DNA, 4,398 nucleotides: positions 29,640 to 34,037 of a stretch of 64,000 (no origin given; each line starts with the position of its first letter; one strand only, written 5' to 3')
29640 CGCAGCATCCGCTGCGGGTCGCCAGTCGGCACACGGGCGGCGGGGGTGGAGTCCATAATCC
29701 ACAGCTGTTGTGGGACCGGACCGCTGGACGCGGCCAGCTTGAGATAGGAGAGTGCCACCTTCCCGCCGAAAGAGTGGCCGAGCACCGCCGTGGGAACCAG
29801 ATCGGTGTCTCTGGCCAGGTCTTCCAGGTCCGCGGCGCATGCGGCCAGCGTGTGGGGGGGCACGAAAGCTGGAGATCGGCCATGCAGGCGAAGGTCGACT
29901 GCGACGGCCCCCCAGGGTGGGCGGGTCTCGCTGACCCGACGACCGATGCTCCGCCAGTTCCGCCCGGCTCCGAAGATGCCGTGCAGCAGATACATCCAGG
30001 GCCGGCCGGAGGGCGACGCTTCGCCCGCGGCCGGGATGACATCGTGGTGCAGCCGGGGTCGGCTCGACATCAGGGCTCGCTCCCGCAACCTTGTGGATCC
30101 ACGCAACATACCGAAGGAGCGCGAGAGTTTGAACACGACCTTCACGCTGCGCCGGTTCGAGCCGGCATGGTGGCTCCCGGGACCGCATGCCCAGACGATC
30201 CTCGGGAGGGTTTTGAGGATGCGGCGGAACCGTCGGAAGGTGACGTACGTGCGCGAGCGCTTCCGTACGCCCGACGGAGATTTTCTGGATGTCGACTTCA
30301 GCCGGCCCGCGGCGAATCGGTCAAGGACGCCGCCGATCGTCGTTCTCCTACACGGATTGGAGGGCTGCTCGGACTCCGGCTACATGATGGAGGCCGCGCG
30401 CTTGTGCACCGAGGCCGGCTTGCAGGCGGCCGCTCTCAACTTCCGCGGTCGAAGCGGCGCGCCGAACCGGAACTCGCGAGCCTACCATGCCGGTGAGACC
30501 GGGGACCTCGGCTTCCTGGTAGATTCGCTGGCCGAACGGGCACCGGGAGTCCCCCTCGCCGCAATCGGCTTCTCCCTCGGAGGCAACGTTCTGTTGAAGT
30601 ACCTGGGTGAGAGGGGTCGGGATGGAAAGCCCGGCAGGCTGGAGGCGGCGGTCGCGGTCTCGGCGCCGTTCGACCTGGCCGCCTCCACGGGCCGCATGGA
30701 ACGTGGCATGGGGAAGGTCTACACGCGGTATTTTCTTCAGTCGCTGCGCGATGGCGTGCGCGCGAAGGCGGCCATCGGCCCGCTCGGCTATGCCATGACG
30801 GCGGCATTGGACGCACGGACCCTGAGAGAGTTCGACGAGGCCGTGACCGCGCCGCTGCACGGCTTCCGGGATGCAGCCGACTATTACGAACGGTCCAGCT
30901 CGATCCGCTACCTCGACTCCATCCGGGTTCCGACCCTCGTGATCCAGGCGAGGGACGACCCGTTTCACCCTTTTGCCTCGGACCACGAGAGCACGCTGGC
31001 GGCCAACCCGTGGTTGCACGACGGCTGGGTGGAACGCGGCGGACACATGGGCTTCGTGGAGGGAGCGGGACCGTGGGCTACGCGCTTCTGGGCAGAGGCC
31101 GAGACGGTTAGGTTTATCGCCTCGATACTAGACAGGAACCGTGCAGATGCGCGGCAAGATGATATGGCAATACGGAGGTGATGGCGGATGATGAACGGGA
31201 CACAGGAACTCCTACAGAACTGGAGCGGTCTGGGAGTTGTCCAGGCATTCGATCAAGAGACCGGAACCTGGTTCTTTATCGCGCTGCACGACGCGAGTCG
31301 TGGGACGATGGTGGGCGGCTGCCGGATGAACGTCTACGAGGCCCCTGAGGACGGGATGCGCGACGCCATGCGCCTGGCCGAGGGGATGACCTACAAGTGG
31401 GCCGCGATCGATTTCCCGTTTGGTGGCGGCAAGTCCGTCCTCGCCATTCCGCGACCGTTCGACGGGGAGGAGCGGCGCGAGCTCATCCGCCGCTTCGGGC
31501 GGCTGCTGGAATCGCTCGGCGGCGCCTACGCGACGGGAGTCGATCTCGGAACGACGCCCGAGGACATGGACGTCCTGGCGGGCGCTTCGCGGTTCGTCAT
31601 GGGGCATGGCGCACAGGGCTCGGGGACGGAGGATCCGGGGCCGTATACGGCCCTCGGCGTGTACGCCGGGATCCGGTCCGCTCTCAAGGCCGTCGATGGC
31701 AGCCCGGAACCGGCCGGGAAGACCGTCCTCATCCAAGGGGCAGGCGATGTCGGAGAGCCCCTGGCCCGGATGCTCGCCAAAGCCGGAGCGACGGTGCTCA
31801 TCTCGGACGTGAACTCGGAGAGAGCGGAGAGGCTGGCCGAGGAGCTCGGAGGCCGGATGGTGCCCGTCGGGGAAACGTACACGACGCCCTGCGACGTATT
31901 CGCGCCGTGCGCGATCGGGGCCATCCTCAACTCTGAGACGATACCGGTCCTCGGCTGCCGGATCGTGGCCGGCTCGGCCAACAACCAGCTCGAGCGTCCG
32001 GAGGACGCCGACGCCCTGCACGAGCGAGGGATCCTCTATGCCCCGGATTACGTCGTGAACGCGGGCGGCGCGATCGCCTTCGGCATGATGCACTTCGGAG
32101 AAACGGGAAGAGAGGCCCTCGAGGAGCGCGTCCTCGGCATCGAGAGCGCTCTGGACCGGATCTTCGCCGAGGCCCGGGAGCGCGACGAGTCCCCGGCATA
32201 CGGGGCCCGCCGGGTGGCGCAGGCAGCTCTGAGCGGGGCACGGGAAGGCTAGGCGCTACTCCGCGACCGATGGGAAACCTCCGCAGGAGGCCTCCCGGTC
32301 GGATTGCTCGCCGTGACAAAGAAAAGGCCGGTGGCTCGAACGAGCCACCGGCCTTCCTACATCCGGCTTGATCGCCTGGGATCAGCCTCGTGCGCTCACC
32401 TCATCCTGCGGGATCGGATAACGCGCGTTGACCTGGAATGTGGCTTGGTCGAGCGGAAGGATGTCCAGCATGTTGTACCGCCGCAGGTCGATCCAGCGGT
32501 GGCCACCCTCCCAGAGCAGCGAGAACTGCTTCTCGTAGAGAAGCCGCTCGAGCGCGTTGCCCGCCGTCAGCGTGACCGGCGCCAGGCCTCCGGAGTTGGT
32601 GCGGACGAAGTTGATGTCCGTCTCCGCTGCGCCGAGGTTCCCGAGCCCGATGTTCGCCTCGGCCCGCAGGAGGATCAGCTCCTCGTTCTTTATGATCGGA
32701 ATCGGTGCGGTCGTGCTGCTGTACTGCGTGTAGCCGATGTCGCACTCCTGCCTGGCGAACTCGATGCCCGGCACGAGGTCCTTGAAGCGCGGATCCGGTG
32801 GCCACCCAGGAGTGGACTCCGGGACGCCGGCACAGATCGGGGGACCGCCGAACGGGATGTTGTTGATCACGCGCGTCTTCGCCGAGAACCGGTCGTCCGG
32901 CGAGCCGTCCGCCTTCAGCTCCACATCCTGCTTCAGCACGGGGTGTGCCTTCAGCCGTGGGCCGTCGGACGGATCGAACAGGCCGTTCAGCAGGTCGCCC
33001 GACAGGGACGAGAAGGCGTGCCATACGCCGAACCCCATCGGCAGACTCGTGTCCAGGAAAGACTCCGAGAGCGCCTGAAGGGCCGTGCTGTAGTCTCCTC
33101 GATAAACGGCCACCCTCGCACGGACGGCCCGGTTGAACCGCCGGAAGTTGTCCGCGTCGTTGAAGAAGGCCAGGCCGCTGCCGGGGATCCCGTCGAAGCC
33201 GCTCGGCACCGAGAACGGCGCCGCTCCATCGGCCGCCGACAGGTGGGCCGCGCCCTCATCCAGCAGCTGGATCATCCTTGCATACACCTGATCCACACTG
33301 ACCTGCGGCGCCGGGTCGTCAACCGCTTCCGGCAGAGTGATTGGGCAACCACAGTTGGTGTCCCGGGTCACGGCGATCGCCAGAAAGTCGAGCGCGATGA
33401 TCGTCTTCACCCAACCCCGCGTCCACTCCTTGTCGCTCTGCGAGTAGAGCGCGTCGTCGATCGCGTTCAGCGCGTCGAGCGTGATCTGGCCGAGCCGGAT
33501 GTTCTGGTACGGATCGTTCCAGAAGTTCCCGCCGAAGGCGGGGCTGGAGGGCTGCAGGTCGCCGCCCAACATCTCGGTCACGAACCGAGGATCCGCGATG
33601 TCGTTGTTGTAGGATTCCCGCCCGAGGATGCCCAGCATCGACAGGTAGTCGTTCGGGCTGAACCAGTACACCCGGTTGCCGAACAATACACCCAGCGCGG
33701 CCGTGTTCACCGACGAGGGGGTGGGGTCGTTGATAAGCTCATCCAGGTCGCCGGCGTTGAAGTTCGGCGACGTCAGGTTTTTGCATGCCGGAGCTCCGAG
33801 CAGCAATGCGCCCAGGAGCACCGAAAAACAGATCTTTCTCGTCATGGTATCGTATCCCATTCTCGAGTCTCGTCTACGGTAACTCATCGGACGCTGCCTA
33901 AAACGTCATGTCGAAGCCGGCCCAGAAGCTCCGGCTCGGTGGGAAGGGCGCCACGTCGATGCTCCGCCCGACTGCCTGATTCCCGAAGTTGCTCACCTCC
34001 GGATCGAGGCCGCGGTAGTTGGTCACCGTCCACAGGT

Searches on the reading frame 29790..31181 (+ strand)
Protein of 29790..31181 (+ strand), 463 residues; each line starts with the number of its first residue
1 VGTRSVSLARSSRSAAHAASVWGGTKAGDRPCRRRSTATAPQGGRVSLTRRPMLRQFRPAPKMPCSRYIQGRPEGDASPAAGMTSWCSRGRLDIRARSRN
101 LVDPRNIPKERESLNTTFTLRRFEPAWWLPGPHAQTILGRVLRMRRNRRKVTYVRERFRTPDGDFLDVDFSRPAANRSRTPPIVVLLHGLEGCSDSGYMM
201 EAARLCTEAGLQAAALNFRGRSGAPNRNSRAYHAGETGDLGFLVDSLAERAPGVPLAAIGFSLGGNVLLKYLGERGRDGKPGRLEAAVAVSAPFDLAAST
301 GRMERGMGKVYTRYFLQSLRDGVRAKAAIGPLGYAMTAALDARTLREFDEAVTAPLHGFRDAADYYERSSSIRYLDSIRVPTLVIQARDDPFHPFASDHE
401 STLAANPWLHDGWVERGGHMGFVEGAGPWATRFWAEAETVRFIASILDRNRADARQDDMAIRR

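Call 79: search_protein_families(library=pfam, proteins=[window:29790-31181:+], max_evalue=0.00001)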
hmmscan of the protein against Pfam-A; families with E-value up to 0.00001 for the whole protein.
window:29790-31181:+ (463 aa): 2 families
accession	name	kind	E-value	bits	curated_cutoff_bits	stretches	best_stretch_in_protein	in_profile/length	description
PF00561.26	Abhydrolase_1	-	8.2e-11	42.5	25.8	1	182-394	1-214/245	alpha/beta hydrolase fold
PF12146.15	Hydrolase_4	-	6.8e-09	35.8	27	1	183-394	6-206/239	Serine aminopeptidase, S33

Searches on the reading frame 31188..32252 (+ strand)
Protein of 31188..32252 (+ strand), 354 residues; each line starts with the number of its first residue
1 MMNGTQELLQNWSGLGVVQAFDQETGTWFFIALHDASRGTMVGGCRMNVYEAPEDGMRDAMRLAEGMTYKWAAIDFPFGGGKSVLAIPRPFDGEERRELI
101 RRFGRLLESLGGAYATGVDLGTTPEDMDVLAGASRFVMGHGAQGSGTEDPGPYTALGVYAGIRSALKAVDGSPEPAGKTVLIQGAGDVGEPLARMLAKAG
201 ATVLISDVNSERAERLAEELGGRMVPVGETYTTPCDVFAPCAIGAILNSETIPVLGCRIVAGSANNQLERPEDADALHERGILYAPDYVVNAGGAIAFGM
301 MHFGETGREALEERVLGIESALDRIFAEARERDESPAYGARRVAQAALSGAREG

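Call 80: search_protein_families(library=pfam, proteins=[window:31188-32252:+], max_evalue=0.00001)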
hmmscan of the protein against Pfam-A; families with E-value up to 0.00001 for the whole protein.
window:31188-32252:+ (354 aa): 2 families
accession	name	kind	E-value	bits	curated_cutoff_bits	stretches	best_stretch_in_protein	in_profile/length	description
PF00208.27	ELFV_dehydrog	-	1.9e-17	64.2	23.4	1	222-300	99-179/241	Glutamate/Leucine/Phenylalanine/Valine dehydrogenase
PF02812.23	ELFV_dehydrog_N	-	4.5e-14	52.7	25.3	1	30-132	24-125/129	Glu/Leu/Phe/Val dehydrogenase, dimerisation domain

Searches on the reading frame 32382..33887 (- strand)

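Call 80: search_protein_families(library=pfam, proteins=[window:32382-33887:-], max_evalue=0.00001)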
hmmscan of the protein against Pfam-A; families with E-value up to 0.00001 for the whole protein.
window:32382-33887:- (501 aa): 1 family
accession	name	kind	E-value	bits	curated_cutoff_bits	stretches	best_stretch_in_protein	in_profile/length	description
PF07980.17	SusD_RagB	-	3e-06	27.5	23.1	1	391-472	151-236/297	SusD family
